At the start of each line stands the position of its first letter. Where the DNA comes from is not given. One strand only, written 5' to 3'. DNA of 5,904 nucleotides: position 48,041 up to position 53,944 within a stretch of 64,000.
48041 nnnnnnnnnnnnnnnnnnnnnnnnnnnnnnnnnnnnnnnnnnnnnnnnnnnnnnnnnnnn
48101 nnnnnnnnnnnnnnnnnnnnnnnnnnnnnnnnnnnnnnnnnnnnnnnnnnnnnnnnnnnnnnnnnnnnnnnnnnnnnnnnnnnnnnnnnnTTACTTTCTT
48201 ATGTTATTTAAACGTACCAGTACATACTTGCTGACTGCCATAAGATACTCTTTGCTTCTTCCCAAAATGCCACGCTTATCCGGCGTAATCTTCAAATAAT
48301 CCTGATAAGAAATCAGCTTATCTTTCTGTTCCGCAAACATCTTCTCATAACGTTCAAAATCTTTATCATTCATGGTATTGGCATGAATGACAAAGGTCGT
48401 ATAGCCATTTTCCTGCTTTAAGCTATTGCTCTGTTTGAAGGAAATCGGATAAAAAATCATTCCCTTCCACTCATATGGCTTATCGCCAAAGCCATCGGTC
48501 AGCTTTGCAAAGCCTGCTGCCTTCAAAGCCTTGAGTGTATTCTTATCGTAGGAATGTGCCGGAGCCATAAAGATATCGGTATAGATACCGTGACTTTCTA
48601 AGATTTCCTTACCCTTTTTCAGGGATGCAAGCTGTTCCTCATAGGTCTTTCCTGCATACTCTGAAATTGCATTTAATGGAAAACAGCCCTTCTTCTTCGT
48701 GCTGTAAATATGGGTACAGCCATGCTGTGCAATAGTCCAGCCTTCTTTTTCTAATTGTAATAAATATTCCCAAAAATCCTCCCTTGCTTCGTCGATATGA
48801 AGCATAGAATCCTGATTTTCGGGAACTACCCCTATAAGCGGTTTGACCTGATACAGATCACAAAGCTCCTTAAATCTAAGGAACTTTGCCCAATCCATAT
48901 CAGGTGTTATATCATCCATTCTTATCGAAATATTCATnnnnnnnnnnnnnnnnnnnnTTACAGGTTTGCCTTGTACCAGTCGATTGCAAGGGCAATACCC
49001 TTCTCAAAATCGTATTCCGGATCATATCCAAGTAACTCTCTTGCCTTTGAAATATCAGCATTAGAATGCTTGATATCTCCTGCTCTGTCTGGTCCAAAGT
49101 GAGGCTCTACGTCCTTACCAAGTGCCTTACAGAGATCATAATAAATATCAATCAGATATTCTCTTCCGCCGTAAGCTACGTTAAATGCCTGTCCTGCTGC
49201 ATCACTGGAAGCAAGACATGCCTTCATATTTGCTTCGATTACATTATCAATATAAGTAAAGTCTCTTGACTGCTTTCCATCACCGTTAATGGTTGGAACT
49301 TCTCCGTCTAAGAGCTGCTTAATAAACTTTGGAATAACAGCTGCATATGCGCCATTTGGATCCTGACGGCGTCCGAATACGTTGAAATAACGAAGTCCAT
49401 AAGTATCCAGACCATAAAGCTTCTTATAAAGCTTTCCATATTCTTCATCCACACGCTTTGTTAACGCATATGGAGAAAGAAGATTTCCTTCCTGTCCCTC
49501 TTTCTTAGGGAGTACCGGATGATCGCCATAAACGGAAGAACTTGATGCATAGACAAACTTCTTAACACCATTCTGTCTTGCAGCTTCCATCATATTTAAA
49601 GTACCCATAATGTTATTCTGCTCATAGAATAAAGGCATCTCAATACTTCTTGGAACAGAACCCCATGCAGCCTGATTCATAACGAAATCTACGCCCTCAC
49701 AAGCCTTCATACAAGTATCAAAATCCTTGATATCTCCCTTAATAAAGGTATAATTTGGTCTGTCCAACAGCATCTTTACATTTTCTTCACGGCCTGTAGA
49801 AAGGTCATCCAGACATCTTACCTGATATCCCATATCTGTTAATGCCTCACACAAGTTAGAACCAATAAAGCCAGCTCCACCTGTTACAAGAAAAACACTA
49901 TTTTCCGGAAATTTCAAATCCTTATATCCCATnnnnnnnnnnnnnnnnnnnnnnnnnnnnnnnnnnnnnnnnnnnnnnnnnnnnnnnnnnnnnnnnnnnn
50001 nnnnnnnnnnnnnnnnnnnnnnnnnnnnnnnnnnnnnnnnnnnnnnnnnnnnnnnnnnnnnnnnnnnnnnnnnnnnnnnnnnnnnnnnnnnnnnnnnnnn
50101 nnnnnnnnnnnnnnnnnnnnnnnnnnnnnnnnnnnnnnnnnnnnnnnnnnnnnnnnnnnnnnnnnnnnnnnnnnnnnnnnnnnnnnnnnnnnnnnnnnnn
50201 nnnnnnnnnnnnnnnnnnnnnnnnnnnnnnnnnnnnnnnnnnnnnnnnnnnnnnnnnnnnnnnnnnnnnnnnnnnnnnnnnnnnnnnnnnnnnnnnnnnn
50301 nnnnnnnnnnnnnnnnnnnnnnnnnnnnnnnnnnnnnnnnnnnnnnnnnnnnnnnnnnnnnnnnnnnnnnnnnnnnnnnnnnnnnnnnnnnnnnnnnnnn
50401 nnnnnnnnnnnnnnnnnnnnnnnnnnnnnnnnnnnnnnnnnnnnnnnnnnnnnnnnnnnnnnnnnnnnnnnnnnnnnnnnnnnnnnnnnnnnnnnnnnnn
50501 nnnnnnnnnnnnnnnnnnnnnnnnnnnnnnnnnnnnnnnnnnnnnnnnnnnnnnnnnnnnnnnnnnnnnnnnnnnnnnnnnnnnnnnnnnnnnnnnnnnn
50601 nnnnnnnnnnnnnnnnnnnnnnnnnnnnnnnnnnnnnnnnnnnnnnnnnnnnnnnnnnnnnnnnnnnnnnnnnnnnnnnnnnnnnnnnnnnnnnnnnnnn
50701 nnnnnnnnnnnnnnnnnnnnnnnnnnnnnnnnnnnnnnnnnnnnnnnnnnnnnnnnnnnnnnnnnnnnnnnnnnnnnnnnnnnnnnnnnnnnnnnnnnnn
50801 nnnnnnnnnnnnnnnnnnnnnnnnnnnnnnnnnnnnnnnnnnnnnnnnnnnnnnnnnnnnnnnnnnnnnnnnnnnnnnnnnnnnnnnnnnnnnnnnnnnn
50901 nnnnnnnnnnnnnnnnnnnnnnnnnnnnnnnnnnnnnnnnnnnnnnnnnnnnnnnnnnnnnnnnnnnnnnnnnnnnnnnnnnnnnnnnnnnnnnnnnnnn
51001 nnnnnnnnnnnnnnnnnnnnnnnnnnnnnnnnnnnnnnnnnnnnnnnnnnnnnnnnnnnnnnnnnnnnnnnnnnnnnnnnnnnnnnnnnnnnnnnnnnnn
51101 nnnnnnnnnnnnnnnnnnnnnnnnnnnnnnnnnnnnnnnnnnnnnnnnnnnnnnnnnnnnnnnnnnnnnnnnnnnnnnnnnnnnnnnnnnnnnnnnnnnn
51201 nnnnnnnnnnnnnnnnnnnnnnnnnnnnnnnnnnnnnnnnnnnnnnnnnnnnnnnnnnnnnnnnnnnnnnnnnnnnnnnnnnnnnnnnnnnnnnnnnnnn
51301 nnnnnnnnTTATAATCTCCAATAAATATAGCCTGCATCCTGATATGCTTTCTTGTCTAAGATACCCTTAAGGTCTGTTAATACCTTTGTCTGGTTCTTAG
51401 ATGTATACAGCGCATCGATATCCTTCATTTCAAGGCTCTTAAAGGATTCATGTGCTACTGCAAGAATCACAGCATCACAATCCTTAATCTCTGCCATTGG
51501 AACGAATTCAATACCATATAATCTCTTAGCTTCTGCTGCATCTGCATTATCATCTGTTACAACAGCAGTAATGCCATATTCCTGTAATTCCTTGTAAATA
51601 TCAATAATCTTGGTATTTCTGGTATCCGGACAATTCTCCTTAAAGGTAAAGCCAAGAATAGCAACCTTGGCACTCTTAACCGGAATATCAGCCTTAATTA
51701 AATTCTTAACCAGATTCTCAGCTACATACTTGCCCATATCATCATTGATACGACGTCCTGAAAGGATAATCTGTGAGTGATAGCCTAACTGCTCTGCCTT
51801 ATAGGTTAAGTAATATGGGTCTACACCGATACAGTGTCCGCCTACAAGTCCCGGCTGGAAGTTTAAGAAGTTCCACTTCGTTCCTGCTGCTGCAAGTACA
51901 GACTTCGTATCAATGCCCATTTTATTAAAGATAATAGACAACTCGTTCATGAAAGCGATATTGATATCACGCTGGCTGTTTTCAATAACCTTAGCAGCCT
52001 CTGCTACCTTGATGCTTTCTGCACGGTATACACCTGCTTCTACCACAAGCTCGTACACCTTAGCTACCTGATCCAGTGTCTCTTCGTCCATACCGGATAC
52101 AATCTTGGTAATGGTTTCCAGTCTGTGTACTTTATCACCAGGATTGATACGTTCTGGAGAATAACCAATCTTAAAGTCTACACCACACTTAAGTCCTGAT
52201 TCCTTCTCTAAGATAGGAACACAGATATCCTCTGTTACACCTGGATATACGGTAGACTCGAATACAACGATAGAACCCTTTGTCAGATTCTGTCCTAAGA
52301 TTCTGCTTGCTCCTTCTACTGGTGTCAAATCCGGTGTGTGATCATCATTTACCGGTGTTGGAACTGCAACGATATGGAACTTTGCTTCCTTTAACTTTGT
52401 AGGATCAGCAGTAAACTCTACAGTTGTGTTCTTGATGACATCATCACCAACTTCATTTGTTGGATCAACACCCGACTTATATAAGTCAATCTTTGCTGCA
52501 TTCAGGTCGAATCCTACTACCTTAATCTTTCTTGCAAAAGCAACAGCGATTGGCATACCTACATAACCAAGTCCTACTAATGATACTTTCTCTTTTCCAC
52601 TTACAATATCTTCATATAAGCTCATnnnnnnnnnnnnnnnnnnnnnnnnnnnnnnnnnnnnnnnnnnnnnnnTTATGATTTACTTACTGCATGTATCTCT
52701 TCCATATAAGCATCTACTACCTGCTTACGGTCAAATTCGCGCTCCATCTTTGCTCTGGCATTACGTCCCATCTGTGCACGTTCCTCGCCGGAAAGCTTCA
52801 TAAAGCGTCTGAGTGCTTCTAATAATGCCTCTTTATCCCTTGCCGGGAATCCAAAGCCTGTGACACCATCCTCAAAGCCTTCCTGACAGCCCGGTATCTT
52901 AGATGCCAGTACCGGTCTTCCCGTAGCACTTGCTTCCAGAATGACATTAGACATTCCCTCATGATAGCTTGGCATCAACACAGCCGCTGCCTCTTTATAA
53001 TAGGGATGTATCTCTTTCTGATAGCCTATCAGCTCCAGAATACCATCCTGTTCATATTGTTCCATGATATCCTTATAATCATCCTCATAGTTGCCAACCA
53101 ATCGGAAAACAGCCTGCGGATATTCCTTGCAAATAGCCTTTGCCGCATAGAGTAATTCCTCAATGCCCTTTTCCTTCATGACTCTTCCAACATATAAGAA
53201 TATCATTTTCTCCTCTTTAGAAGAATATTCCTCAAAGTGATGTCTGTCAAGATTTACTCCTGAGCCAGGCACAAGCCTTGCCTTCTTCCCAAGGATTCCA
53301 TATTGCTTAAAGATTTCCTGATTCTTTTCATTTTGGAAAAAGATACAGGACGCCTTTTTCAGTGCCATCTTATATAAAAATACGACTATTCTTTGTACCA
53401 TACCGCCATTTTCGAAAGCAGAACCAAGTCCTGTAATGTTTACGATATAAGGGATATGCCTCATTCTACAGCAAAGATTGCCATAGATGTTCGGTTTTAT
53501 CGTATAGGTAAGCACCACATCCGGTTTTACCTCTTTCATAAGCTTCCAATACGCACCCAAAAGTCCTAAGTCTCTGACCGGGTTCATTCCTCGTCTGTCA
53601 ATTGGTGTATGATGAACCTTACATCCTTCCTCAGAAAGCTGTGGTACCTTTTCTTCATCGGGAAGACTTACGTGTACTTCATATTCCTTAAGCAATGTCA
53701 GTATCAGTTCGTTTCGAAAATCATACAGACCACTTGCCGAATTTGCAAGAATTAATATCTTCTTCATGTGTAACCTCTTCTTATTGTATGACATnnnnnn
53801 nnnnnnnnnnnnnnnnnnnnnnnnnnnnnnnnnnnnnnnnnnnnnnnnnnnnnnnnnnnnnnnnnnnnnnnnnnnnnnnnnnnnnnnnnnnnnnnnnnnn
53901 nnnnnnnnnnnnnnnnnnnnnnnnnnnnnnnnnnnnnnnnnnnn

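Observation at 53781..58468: PglF-PglE-PglC-like set lacks PglD; an ATP-grasp ligase occupies the slot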

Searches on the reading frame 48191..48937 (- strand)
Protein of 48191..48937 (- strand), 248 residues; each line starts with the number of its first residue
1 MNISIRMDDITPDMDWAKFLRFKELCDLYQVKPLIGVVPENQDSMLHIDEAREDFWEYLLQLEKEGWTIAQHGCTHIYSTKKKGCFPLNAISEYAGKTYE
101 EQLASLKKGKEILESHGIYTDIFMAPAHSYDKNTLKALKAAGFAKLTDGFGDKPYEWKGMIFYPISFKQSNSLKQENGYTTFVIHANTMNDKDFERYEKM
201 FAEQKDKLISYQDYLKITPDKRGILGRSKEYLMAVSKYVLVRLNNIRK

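Call 5: search_protein_families(library=pfam, proteins=[window:48191-48937:-])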
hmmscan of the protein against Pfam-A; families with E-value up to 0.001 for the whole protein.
window:48191-48937:- (248 aa): 2 families
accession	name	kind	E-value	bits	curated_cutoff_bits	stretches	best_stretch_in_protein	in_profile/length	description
PF10096.14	DUF2334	-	8.8e-52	176.1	26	1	4-197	3-200/203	Uncharacterized protein conserved in bacteria (DUF2334)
PF01522.26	Polysacc_deac_1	-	1.6e-06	28.5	23.1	1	52-143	44-121/124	Polysaccharide deacetylase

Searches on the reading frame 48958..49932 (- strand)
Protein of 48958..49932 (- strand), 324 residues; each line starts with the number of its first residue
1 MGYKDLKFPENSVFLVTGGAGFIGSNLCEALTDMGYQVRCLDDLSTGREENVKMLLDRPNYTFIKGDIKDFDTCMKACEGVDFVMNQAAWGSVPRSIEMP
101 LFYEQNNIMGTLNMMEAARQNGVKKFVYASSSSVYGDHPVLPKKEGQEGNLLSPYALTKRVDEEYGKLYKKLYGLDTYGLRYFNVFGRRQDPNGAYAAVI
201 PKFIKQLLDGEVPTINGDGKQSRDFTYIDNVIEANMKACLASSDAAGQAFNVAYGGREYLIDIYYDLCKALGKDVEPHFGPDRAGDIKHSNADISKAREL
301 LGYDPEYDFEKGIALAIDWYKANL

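Call 5: search_protein_families(library=pfam, proteins=[window:48958-49932:-])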
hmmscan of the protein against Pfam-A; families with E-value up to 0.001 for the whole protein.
window:48958-49932:- (324 aa): 9 families
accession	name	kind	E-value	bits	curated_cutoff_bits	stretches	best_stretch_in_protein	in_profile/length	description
PF01370.27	Epimerase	-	1.7e-59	201.6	20.9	1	15-253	2-240/240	NAD dependent epimerase/dehydratase family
PF16363.11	GDP_Man_Dehyd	-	7e-54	183.9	27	1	15-314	1-330/332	GDP-mannose 4,6 dehydratase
PF01073.25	3Beta_HSD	-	2.7e-25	89.4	22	1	15-241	1-231/280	3-beta hydroxysteroid dehydrogenase/isomerase family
PF02719.21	Polysacc_synt_2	-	2.4e-16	60.2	20.2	1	15-239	2-217/293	Polysaccharide biosynthesis protein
PF13460.12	NAD_binding_10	-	3e-11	44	27.2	1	18-160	1-125/184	NAD(P)H-binding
PF05368.20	NmrA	-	3.1e-10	40.6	27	1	11-131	2-107/298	NmrA-like family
PF07993.18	NAD_binding_4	-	1e-06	28.5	20.1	1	16-234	1-257/258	Male sterility protein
PF04321.23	RmlD_sub_bind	-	8.7e-06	25.4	27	1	15-164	4-134/287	RmlD substrate binding domain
PF00106.31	adh_short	-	1.6e-05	24.9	26.6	1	13-81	2-71/195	short chain dehydrogenase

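Call 14: search_protein_families(library=ncbifam, proteins=[window:48958-49932:-], max_evalue=0.00001)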
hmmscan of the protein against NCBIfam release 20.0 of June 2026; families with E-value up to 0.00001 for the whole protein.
window:48958-49932:- (324 aa): 23 families
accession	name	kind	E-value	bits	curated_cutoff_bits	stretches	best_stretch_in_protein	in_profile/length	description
NF011728.1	PRK15181.1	equivalog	2.5e-87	293.1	760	1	14-320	18-337/348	Vi polysaccharide biosynthesis UDP-N-acetylglucosaminuronic acid C-4 epimerase TviC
TIGR01179.1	galE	equivalog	3.9e-50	170.6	262.3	1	15-322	3-327/332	UDP-glucose 4-epimerase GalE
TIGR01181.1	dTDP_gluc_dehyt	equivalog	1e-48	166.1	365.1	1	14-323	2-314/321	dTDP-glucose 4,6-dehydratase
TIGR04180.1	EDH_00030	hypoth_equivalog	2.2e-43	148.4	475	1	15-308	2-297/297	NAD-dependent 4,6-dehydratase LegB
TIGR02197.1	heptose_epim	equivalog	1.7e-38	132.6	274.6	1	15-322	2-315/316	ADP-glyceromanno-heptose 6-epimerase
NF007956.0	PRK10675.1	subfamily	1.7e-33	116.1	394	1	14-303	3-312/338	UDP-glucose 4-epimerase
NF042422.1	oxyalk_red_OleD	equivalog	1.6e-28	100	580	1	15-273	4-252/329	2-alkyl-3-oxoalkanoate reductase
NF007490.0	PRK10084.1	subfamily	9.5e-24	84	649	1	14-323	3-337/361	dTDP-glucose 4,6-dehydratase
NF007582.0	PRK10217.1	equivalog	2.7e-20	72.8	698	1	14-323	4-334/355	dTDP-glucose 4,6-dehydratase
NF008360.0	PRK11150.1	equivalog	3.3e-20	72.5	452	1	14-258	2-241/310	ADP-glyceromanno-heptose 6-epimerase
TIGR03466.1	HpnA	hypoth_equivalog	4e-20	71.9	367.65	1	14-137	3-119/327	hopanoid-associated sugar epimerase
NF042423.1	oxyalk_red_Shew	equivalog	3.1e-17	62.6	580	1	14-251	11-237/331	2-alkyl-3-oxoalkanoate reductase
TIGR02622.1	CDP_4_6_dhtase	equivalog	1.5e-15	57.2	278.45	1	13-137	6-135/352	CDP-glucose 4,6-dehydratase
NF052578.1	StrlDmthSdmBMthl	equivalog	1.1e-13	51.7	600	1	15-159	4-138/328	sterol demethylase protein SdmB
TIGR01472.1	gmd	equivalog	1.5e-13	50.7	415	1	13-189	2-189/342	GDP-mannose 4,6-dehydratase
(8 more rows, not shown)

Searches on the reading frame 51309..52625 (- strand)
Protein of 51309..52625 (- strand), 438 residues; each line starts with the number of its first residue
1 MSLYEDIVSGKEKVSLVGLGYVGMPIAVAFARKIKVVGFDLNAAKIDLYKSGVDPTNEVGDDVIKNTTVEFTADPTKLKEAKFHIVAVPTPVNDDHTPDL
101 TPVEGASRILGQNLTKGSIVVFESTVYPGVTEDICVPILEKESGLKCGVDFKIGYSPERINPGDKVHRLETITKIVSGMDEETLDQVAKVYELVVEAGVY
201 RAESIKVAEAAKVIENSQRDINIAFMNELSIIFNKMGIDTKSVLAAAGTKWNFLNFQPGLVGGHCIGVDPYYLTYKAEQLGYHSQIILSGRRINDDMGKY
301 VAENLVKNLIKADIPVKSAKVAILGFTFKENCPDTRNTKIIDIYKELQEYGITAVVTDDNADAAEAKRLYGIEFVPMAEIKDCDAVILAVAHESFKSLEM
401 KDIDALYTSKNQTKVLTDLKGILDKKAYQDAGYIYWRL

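Call 4: search_protein_families(library=pfam, proteins=[window:51309-52625:-])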
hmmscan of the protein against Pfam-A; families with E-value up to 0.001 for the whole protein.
window:51309-52625:- (438 aa): 3 families
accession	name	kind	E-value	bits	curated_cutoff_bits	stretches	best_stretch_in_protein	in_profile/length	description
PF03721.20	UDPG_MGDP_dh_N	-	9.3e-37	126.9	27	1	13-187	2-183/187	UDP-glucose/GDP-mannose dehydrogenase family, NAD binding domain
PF00984.24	UDPG_MGDP_dh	-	1.7e-25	89.4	25.4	1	207-295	2-93/94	UDP-glucose/GDP-mannose dehydrogenase family, central domain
PF03720.21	UDPG_MGDP_dh_C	-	1.8e-22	80.1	30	1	322-425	1-103/103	UDP-glucose/GDP-mannose dehydrogenase family, UDP binding domain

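Call 14: search_protein_families(library=ncbifam, proteins=[window:51309-52625:-], max_evalue=0.00001)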
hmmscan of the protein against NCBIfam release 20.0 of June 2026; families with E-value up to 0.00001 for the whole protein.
window:51309-52625:- (438 aa): 7 families
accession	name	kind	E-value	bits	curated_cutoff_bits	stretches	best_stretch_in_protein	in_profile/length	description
NF011729.0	PRK15182.1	equivalog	1.7e-146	488.3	592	1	13-424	8-417/425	Vi polysaccharide biosynthesis UDP-N-acetylglucosamine C-6 dehydrogenase TviB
TIGR03026.1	NDP-sugDHase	subfamily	6.7e-116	387.4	189.8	1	13-408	2-404/413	nucleotide sugar dehydrogenase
NF008286.0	PRK11064.1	equivalog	4.1e-66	223.3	459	1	12-407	4-411/420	UDP-N-acetyl-D-mannosamine dehydrogenase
NF040825.1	UDPMaNacDH_Arch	equivalog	7.4e-66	222.7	750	1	13-425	2-403/418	UDP-N-acetyl-D-mannosamine dehydrogenase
NF041297.1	UDPGDh_AglM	equivalog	3.3e-44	151.5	670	1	13-406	2-405/429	UDP-glucose 6-dehydrogenase AglM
NF047673.2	TeichurnBiosyTuaD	equivalog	1.1e-33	117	700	1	12-436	2-427/439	UDP-glucose 6-dehydrogenase TuaD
NF011631.0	PRK15057.1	equivalog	7.4e-07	28.6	757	1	13-274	2-262/388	UDP-glucose 6-dehydrogenase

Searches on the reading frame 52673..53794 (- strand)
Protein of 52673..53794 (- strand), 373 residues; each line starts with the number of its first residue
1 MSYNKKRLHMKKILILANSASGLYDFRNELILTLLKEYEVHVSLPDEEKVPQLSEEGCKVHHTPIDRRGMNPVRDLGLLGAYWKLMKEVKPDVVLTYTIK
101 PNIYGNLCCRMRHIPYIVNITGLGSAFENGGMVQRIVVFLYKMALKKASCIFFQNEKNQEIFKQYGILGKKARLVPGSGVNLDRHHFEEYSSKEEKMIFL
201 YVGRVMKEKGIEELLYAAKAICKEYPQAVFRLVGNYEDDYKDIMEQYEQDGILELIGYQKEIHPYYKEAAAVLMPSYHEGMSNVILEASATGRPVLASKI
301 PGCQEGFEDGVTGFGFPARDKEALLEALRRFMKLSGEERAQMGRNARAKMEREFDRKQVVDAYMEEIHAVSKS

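Call 4: search_protein_families(library=pfam, proteins=[window:52673-53794:-])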
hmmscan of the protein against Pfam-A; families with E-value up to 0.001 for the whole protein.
window:52673-53794:- (373 aa): 7 families
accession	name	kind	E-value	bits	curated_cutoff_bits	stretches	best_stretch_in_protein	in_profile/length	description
PF00534.26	Glycos_transf_1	-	5.5e-34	117.6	26.4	1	186-348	5-171/172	Glycosyl transferases group 1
PF13692.12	Glyco_trans_1_4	-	5.5e-28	98.4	27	1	198-332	3-140/142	Glycosyl transferases group 1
PF13477.12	Glyco_trans_4_2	-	1.1e-16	61.7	23.4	1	12-155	1-139/139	Glycosyl transferase 4-like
PF13579.12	Glyco_trans_4_4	-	8.3e-11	42.9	29.7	1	38-176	19-156/158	Glycosyl transferase 4-like domain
PF13524.12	Glyco_trans_1_2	-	1.6e-09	38.3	25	1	220-364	8-143/144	Glycosyl transferase-like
PF13439.12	Glyco_transf_4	-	2.7e-07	31.2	28.5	1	35-184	16-170/170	Glycosyltransferase Family 4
PF20706.3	GT4-conflict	-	1.3e-06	28.1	26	1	172-311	175-324/385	Family 4 Glycosyltransferase in conflict systems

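Call 14: search_protein_families(library=ncbifam, proteins=[window:52673-53794:-], max_evalue=0.00001)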
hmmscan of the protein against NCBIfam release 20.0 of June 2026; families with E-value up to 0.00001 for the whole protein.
window:52673-53794:- (373 aa): 33 families (the best 25 are shown)
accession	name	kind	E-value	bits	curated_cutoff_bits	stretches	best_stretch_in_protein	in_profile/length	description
NF038229.1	Glyco4_Geo_Pelo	equivalog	2.6e-24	85.9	400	1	85-367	50-333/338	GPMC system family 4 glycosyltransferase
TIGR03088.1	stp2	hypoth_equivalog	8.1e-24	84.3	409.05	1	186-365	184-368/374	TIGR03088 family PEP-CTERM/XrtA system glycosyltransferase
TIGR04157.1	glyco_rSAM_CFB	subfamily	1.6e-16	60.3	400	1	188-363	219-402/406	TIGR04157 family glycosyltransferase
NF050063.1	ProtGlycPglJ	equivalog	7.3e-16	58.3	500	1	26-364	19-360/363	N-acetylgalactosamine-N,N'-diacetylbacillosaminyl-diphospho-undecaprenol 4-alpha-N-acetylgalactosaminyltransferase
NF041876.1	EPS_EpsE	equivalog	1e-15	57.9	400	1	178-358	193-384/389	exopolysaccharide biosynthesis GT4 family glycosyltransferase EpsE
TIGR03449.1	mycothiol_MshA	equivalog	2.4e-15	56.3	462.5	1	193-358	217-391/406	D-inositol-3-phosphate glycosyltransferase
TIGR03999.1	thiol_BshA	equivalog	4.9e-15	55.3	273.7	1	189-365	192-368/375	N-acetyl-alpha-D-glucosaminyl L-malate synthase BshA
NF047684.1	TeichurnBiosyTuaC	equivalog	3.5e-14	52.5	550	1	191-368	214-387/391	teichuronic acid biosynthesis protein TuaC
TIGR02149.1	glgA_Coryne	subfamily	6.1e-14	51.9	302.4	1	75-362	67-382/391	glycogen synthase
TIGR04063.1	stp3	hypoth_equivalog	7.3e-14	51.5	442.05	1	181-366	190-391/397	TIGR04063 family PEP-CTERM/XrtA system glycosyltransferase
NF038295.1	EPS_HpsP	equivalog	8.4e-14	51.4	550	1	107-361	111-378/388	hormogonium polysaccharide biosynthesis glycosyltransferase HpsP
NF012028.0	PRK15484.1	subfamily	8e-13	48.2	618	1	189-368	186-376/380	lipopolysaccharide N-acetylglucosaminyltransferase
TIGR04005.1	wcaL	equivalog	1e-12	47.6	537.6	1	176-360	202-396/406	colanic acid biosynthesis glycosyltransferase WcaL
NF053787.1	GlcN_PG_synth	equivalog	1.6e-12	47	480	1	193-370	194-359/361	N-acetylglucosaminyl phosphatidylglycerol synthase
NF046085.1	XrtY_assoc_Gly1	equivalog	2.4e-12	46.4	400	1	110-370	120-384/387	XrtY-associated glycosyltransferase XYAG1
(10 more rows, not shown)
